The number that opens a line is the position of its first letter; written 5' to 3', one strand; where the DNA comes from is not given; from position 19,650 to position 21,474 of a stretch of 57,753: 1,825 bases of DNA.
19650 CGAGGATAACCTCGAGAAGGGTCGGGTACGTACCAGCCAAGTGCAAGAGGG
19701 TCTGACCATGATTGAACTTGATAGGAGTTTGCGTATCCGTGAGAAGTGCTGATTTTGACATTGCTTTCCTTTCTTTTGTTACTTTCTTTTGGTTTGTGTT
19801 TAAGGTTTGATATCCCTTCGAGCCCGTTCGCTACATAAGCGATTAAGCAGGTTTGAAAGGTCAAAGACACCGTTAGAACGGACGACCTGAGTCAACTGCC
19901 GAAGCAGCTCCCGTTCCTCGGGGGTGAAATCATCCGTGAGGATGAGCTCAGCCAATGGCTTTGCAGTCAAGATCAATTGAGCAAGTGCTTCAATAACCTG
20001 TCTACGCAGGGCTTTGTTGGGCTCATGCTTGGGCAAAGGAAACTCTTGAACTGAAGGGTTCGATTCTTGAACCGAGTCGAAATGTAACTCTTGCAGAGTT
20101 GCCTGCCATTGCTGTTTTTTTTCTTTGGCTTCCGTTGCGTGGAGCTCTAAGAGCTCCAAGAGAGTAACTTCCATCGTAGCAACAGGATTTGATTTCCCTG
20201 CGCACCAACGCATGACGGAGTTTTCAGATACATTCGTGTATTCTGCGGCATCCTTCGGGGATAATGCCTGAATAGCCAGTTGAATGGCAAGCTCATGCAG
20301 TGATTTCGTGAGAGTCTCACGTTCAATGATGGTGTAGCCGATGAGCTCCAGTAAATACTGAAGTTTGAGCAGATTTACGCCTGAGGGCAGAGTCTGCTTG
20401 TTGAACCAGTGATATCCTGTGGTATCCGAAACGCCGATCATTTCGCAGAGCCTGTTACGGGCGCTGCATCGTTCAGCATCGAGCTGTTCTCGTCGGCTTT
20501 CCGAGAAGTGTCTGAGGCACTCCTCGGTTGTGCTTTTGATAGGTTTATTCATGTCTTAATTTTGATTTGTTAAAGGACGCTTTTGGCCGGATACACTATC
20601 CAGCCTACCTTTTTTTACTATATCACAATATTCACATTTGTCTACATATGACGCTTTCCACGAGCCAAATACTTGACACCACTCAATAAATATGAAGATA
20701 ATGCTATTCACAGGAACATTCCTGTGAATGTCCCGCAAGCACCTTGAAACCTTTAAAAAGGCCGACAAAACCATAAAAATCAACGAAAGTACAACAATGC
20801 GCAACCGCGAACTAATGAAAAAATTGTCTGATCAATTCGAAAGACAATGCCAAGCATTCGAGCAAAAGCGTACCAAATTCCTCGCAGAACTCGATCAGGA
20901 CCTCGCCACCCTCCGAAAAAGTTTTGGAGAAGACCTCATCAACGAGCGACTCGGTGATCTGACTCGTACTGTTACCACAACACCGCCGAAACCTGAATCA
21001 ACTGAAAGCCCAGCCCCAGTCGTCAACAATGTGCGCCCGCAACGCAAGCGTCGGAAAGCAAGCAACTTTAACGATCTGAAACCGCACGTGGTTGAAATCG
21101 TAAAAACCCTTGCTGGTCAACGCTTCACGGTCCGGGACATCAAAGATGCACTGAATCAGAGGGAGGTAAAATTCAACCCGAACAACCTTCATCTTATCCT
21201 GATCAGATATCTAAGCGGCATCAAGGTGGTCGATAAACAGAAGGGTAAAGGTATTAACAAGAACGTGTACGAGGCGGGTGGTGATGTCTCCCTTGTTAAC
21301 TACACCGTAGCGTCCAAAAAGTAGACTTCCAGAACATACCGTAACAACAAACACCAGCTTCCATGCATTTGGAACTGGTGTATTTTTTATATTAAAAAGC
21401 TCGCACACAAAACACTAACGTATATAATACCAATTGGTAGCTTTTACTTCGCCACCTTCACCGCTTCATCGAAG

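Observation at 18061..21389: Self-contained orphan cassette between rnr and smc: tandem-HTH protein + N-terminal GHKL ATPase operon with a divergent coiled-coil/wHTH gene (candidate undescribed defence or DNA-surveillance module)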

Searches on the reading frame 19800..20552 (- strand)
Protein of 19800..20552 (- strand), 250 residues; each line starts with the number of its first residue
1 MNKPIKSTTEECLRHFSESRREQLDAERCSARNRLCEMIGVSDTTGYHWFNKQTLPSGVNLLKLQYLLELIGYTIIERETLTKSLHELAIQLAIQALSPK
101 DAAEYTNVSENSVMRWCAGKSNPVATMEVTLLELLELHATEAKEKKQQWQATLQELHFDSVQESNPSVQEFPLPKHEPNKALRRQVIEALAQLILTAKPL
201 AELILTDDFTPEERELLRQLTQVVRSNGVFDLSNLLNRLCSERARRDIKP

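Call 3: search_protein_families(library=pfam, proteins=[window:19800-20552:-], max_evalue=1)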
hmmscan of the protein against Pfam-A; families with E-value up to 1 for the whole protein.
window:19800-20552:- (250 aa): 11 families
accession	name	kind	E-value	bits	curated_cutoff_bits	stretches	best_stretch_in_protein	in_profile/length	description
PF12728.13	HTH_17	-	1.1e-06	29.2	27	1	97-118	2-23/51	Helix-turn-helix domain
PF13384.12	HTH_23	-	5e-06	26.6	24.6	1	89-116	10-37/50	Homeodomain-like domain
PF13542.12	HTH_Tnp_ISL3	-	1.4e-05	24.9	27.4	1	82-117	13-47/51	Helix-turn-helix domain of transposase family ISL3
PF01381.28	HTH_3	-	0.00021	21.7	23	1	97-123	10-36/55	Helix-turn-helix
PF13560.12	HTH_31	-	0.013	16.2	27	1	97-141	15-60/64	Helix-turn-helix domain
PF07022.19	Phage_CI_repr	-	0.032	15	22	0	24-57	7-40/65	Bacteriophage CI repressor helix-turn-helix domain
PF08281.18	Sigma70_r4_2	-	0.053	13.6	25.7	1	94-116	24-46/54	Sigma-70, region 4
PF13022.12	HTH_Tnp_1_2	-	0.069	13.7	27.9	0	32-55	29-52/122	Helix-turn-helix of insertion element transposase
PF13551.12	HTH_29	-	0.094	13.3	28.1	0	89-116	4-32/64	Winged helix-turn helix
PF13443.12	HTH_26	-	0.099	13.4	22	0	97-125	11-39/63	Cro/C1-type HTH DNA-binding domain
PF02895.20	H-kinase_dim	-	0.13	13.1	23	1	59-92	6-37/68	Signal transducing histidine kinase, homodimeric domain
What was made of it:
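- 19800..20552 (-): Tandem XRE-type HTH protein, 250 aa. HTH units at ~9-71 and ~83-137, disordered 161-177, strongly conserved C-terminal 4-helix domain 180-247. Pfam HTH_17, HTH_23 and HTH_3 hits (call 3).
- On XRE/Cro-C1 HTH regulators: HTH_3 is just below its cut-off (21.7 against 23 bits) (call 3).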

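Call 4: search_protein_families(library=padloc, proteins=[window:19800-20552:-], max_evalue=1)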
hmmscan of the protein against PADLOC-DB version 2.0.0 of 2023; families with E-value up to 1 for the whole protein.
window:19800-20552:- (250 aa): 2 families
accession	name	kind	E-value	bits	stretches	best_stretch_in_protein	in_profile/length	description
PDLC04133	mad1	-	0.002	16.4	1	96-118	5-27/60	mads_1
PDLC03956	RmrA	-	0.012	12.7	0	22-69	15-62/399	-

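Call 5: search_protein_families(library=ncbifam, proteins=[window:19800-20552:-], max_evalue=1)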
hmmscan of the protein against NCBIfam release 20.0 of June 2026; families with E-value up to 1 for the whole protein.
window:19800-20552:- (250 aa): 8 families
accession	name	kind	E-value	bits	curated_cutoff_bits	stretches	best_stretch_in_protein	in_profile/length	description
NF007257.0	PRK09706.1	subfamily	4.7e-05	23.2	101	1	19-68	12-57/135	transcriptional repressor DicA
NF047737.1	antiphage_MADS1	equivalog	0.028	14.7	80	0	35-56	9-30/49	methylation-associated defense system helix-turn-helix domain-containing protein MAD1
NF033558.1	transpos_IS1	equivalog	0.036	14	100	1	78-152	37-118/199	IS1 family transposase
TIGR01764.1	excise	domain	0.046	14.1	28.8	1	97-116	2-21/49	excisionase family DNA-binding protein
NF047542.1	telomere_Tap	equivalog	0.056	12.1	600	1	96-180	30-110/695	telomere-associated protein Tap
TIGR03830.1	CxxCG_CxxCG_HTH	subfamily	0.062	13.1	61.8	1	97-142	79-123/127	type II TA system antitoxin MqsA family protein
NF041951.1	phage_RstR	subfamily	0.063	13.5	80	0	96-139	15-58/108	RstR family transcriptional repressor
NF040522.1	VC1465_fam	subfamily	0.063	13.3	70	1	97-150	10-59/111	VC1465 family Xer recombination activation factor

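Call 6: search_protein_families(library=phrogs, proteins=[window:19800-20552:-], max_evalue=1)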
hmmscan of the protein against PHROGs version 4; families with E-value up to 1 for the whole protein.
window:19800-20552:- (250 aa): 20 families
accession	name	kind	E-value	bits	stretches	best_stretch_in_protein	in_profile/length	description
phrog_8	-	transcription regulation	0.00024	21.6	1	33-191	93-254/346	transcriptional regulator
phrog_664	-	DNA, RNA and nucleotide metabolism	0.0011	19.8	1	79-123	83-127/210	DNA binding protein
phrog_66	-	integration and excision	0.0011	19.7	1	95-209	92-202/412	excisionase and transcriptional regulator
phrog_2538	-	head and packaging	0.0022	19.1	1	32-75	21-64/129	terminase small subunit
phrog_2104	-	unknown function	0.003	18.7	1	97-141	53-96/103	-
phrog_24579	-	head and packaging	0.0036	18.3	1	24-60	26-62/126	terminase small subunit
phrog_836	-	transcription regulation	0.01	17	0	12-54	80-121/133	late transcriptional activator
phrog_4102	-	head and packaging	0.034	15.3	0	81-122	15-57/166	terminase small subunit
phrog_4836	-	transcription regulation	0.04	14.5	1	95-135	87-127/194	CII-like regulator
phrog_2967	-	transcription regulation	0.046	14.2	1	97-131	24-58/225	transcriptional regulator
phrog_2328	-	transcription regulation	0.054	14.3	1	88-124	20-56/128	transcriptional repressor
phrog_16655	-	unknown function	0.082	12.6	1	79-158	337-418/450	-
phrog_4441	-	DNA, RNA and nucleotide metabolism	0.086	14.2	1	95-141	17-63/98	HTH DNA binding protein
phrog_6962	-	unknown function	0.093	14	0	97-139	15-57/73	-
phrog_16553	-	transcription regulation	0.095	13.8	1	87-156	13-80/92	transcriptional repressor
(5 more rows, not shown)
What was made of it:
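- The HTH protein hits HTH_17 (excisionase-type), HTH_23 and HTH_Tnp_ISL3 in Pfam, IS1 transposase weakly in NCBIfam, and terminase-small-subunit PHROGs (calls 3, 5, 6).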

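Call 36: find_homologous_proteins(query=window:19800-20552:-)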
Query window:19800-20552:- (250 aa): 14 proteins with E <= 0.001 among 1984 candidates.
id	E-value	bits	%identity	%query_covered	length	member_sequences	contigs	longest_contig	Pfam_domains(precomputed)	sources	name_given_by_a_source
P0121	8.5e-133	459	100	85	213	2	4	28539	-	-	-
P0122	1.2e-90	321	60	99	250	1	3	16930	-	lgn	-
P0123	6.0e-70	254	51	98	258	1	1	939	-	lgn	-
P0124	1.0e-65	240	49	99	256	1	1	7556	-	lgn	-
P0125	2.2e-57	212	44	99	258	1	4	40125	-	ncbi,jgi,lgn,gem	-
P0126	7.9e-57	211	45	98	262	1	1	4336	-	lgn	-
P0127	4.8e-44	169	39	99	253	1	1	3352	-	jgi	-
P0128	2.8e-41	160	38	99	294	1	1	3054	-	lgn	-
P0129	4.7e-36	143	36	97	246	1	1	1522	-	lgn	-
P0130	1.9e-35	141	36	96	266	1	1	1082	-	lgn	-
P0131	9.9e-35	138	39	87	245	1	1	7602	-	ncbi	-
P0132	7.0e-34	136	35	99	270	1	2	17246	-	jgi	jgi:hypothetical protein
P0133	3.5e-16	78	29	99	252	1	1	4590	-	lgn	-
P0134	1.5e-14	72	30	96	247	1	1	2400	-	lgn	-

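Call 52: predict_structure(alignment_id=A3)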
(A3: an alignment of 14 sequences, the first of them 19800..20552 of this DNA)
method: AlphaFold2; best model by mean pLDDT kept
length: 250 residues; sequences in the alignment: 14
mean_pLDDT: 85.4   pTM: 0.61
mean pLDDT of the five models: 85.4, 85.0, 85.0, 83.1, 82.9
residues with pLDDT >= 90: 152; 70-90: 65; 50-70: 13; < 50: 20
segments of 3 or more residues with pLDDT < 50: 161-177, 248-250
pLDDT, mean of each block of 10 residues (from residue 1): 88 95 88 94 94 93 96 93 94 96 95 94 88 95 95 84 33 44 82 89 92 91 83 85 54
secondary structure, 60 per line:
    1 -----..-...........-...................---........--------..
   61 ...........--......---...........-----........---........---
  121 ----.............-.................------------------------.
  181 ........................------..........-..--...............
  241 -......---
elements in order: H9-19 H21-39 H43-50 H59-71 H76-79 H83-93 H99-106 H110-117 H125-137 H139-155 H180-204 H211-220 H228-240 H242-247
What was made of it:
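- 19800..20552 (-): AF2 model has pLDDT 85 (call 52).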

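Call 55: fold_search(model_id=the predicted structure, library=pdb)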
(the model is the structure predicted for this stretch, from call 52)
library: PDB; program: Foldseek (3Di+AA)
matches with E <= 10: 374; with E <= 0.001: 0
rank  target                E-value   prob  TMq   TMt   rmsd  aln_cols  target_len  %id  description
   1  3ivp_A                3.6e-01  0.91  0.20  0.40  15.3       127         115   14  The structure of a possible transposon-related DNA-binding protein from Clostridium difficile 630. (released 2009-09-22)
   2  2r1j_L                4.4e-01  0.94  0.18  0.56   3.4        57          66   30  Crystal Structure of the P22 c2 Repressor protein in complex with the synthetic operator 9T (released 2008-04-29)
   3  9k3w_A                5.3e-01  0.99  0.17  0.63   1.8        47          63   23  Crystal structure of putative transcription regulator (dr_2454) from Deinococcus radiodurans (released 2025-10-22)
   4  2b5a_B                5.9e-01  0.95  0.21  0.60   5.5        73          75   18  C.BclI, Control Element of the BclI Restriction-Modification System (released 2006-01-03)
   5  8tac_A                6.5e-01  0.98  0.21  0.70   5.8        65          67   22  Designed DNA binding protein (released 2024-08-28)
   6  9a7f_A                6.5e-01  0.47  0.20  0.34  19.4       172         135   14  Integrative model of RGHR-DLDH1 by crosslinking MS and deep learning (released 2024-09-18)
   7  5jaa_A                6.8e-01  0.90  0.19  0.42   6.4        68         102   25  Crystal structure of the HigBA2 toxin-antitoxin complex (released 2017-04-05)
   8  8tac_B                7.2e-01  0.97  0.21  0.71   5.9        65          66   22  Designed DNA binding protein (released 2024-08-28)
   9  3f51_B                7.2e-01  0.92  0.20  0.49   6.1        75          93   15  Crystal Structure of the clp gene regulator ClgR from Corynebacterium glutamicum (released 2008-11-18)
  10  2b5a_C                7.5e-01  0.90  0.21  0.59   5.6        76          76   17  C.BclI, Control Element of the BclI Restriction-Modification System (released 2006-01-03)
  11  3f51_A                7.5e-01  0.89  0.19  0.47   6.1        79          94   16  Crystal Structure of the clp gene regulator ClgR from Corynebacterium glutamicum (released 2008-11-18)
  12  8ezt_B                7.9e-01  0.97  0.20  0.59   2.3        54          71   15  Crystal structure of HipB(Lp) from Legionella pneumophila (released 2023-09-27)
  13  5woq_B                7.9e-01  0.93  0.20  0.54   6.3        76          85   13  Crystal structure of an XRE family protein transcriptional regulator from Mycobacterium smegmatis (released 2017-08-16)
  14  2b5a_A                7.9e-01  0.91  0.21  0.58   5.4        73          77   18  C.BclI, Control Element of the BclI Restriction-Modification System (released 2006-01-03)
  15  3f52_E                8.3e-01  0.93  0.19  0.54   5.4        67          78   13  Crystal structure of the clp gene regulator ClgR from C. glutamicum (released 2008-11-18)
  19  3jxb_C                8.7e-01  0.84  0.18  0.55   3.4        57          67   30  Crystal structure of the P22 c2 repressor protein in complex with synthetic operator 9C (released 2010-01-19)
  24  3jxb_D                9.6e-01  0.84  0.18  0.56   3.4        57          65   30  Crystal structure of the P22 c2 repressor protein in complex with synthetic operator 9C (released 2010-01-19)
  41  1adr_MODEL_1_A        1.2e+00  0.63  0.17  0.47   5.4        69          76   28  DETERMINATION OF THE NUCLEAR MAGNETIC RESONANCE STRUCTURE OF THE DNA-BINDING DOMAIN OF THE P22 C2 REPRESSOR (1 (released 1994-01-31)
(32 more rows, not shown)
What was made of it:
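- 19800..20552 (-): Foldseek gives probability 0.9-0.99 for P22 c2, C.BclI, HigA2, DdrO and ImmR (call 55).
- On XRE/Cro-C1 HTH regulators: Foldseek gives probability 0.9-0.99 for P22 c2, C.BclI and DdrO (call 55).
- Closest known: CapK-CapS, HipB-HipA, ImmR-ImmA, DdrO-IrrE. Same: The XRE HTH fold is shared with HipB, ImmR and DdrO (call 55).
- HTH protein: XRE-type domains (calls 3, 55). Foldseek hits for the HTH protein include the antitoxins HigA2 and HipB (call 55). DdrO and ImmR are among the Foldseek hits (call 55). The obligate partner is a DNA-binding protein (calls 3, 55).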

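Call 75: search_solved_structures(query=A3, max_evalue=10)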
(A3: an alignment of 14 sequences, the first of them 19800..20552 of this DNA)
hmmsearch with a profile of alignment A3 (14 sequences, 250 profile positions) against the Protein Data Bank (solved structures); distinct sequences matched with E-value up to 10: 10.
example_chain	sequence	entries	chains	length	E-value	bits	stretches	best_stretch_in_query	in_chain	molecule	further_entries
6abo_B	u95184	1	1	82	0.095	15.7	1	123-171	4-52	Intermediate filament family orphan 1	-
2r1j_L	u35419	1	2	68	0.15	15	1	24-65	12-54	Repressor protein C2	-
3jxb_C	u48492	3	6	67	0.15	15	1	24-65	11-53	Repressor protein C2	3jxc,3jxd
3bs3_A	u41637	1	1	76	0.18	14.7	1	90-138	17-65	Putative DNA-binding protein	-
1adr_A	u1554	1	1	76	0.2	14.6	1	24-65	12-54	P22 C2 REPRESSOR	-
8tac_A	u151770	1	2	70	0.69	12.9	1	77-135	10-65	DBP48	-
3op9_A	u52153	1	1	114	0.92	12.4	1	14-78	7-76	Pli0006 protein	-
6n2y_b1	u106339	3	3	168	8.6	9.3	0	121-220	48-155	ATP synthase subunit b | Bacillus PS3 ATP synthase subunit b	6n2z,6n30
6n2d_b2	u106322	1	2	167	8.7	9.3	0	121-220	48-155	ATP synthase subunit b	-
9jc1_B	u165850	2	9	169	8.8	9.2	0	121-220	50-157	ATP synthase subunit b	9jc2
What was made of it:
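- On XRE/Cro-C1 HTH regulators: Weak profile hits fall on both HTH units (call 75).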

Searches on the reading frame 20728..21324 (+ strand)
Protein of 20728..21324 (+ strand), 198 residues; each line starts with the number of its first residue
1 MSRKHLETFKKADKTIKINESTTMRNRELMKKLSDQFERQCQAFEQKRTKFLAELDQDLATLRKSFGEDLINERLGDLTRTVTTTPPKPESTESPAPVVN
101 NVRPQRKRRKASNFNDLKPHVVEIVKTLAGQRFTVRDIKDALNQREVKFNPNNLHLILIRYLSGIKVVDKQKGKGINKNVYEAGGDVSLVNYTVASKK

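Call 3: search_protein_families(library=pfam, proteins=[window:20728-21324:+], max_evalue=1)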
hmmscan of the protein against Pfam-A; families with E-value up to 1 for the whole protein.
window:20728-21324:+ (198 aa): 4 families
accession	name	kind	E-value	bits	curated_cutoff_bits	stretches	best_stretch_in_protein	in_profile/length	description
PF17469.8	GP68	-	0.11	13.1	25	1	18-55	33-70/76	Gp68-like predicted RNA polymerase component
PF09860.14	DUF2087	-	0.13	12.9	22.4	1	25-66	11-52/69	Uncharacterized protein conserved in bacteria (DUF2087)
PF13148.11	DUF3987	-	0.2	11.2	27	1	27-89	61-123/364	Protein of unknown function (DUF3987)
PF04513.17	Baculo_PEP_C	-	0.21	12.1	38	1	27-83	44-102/140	Baculovirus polyhedron envelope protein, PEP, C terminus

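Call 4: search_protein_families(library=padloc, proteins=[window:20728-21324:+], max_evalue=1)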
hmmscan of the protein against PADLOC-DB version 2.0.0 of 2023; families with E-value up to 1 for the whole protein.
window:20728-21324:+ (198 aa): 2 families
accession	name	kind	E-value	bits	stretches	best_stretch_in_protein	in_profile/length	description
PDLC00519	JetC1|JetC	-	0.002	14.4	1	11-148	314-438/1097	DUF3584 domain; MukB-like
PDLC02538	PglX|PglXI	-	0.013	13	1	10-114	184-293/309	PglX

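Call 5: search_protein_families(library=ncbifam, proteins=[window:20728-21324:+], max_evalue=1)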
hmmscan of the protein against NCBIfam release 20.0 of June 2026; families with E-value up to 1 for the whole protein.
window:20728-21324:+ (198 aa): 2 families
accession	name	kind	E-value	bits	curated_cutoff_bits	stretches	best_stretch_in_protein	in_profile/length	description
NF041338.2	XopE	subfamily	0.14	11.3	400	1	82-145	31-95/358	XopE/AvrPphe family type III secretion system effector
NF006363.0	PRK08582.1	equivalog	0.55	10.4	171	1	10-65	74-127/140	S1 domain-containing RNA-binding protein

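Call 6: search_protein_families(library=phrogs, proteins=[window:20728-21324:+], max_evalue=1)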
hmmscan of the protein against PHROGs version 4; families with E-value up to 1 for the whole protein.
window:20728-21324:+ (198 aa): 2 families
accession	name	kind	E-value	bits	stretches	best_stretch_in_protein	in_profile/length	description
phrog_14034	-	unknown function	0.19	12.9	1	22-41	53-72/75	-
phrog_12313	-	unknown function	0.26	12.7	1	85-148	95-157/187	-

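Call 74: search_solved_structures(query=A5, max_evalue=10)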
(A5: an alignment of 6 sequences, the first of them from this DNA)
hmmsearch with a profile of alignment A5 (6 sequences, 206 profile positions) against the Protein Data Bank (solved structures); distinct sequences matched with E-value up to 10: 6.
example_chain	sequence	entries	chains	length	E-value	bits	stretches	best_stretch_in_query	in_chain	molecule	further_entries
4gwp_A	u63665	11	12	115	0.49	13.3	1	12-54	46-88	Mediator of RNA polymerase II transcription subunit 11 | MEDIATOR OF RNA POLYMERASE II TRANSCRIPTION SUBUNIT 20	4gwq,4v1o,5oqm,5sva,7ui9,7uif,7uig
8fjf_A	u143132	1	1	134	0.62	13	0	108-129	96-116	H10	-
3j1o_H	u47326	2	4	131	0.7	12.8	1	12-54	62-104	Mediator of RNA polymerase II transcription subunit 11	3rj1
3ctv_A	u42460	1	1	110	0.72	12.7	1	13-49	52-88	3-hydroxyacyl-CoA dehydrogenase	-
7tdv_A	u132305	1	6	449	1.8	11.5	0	130-160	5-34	Glutamine synthetase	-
3vjf_A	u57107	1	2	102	3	10.7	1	10-43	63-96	WA20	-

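Call 77: find_homologous_proteins(query=window:20797-21321:+)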
Query seq(175 aa) (175 aa): 2 proteins with E <= 0.001 among 82 candidates.
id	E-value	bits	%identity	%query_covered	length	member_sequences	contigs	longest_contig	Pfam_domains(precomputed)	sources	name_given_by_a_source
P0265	3.3e-108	377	100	100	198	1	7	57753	-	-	-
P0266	4.4e-32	129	39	97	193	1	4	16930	-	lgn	-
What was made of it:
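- Tried and rejected: The last homology search, on the divergent protein, found only one relative because of word-index limits (call 77).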
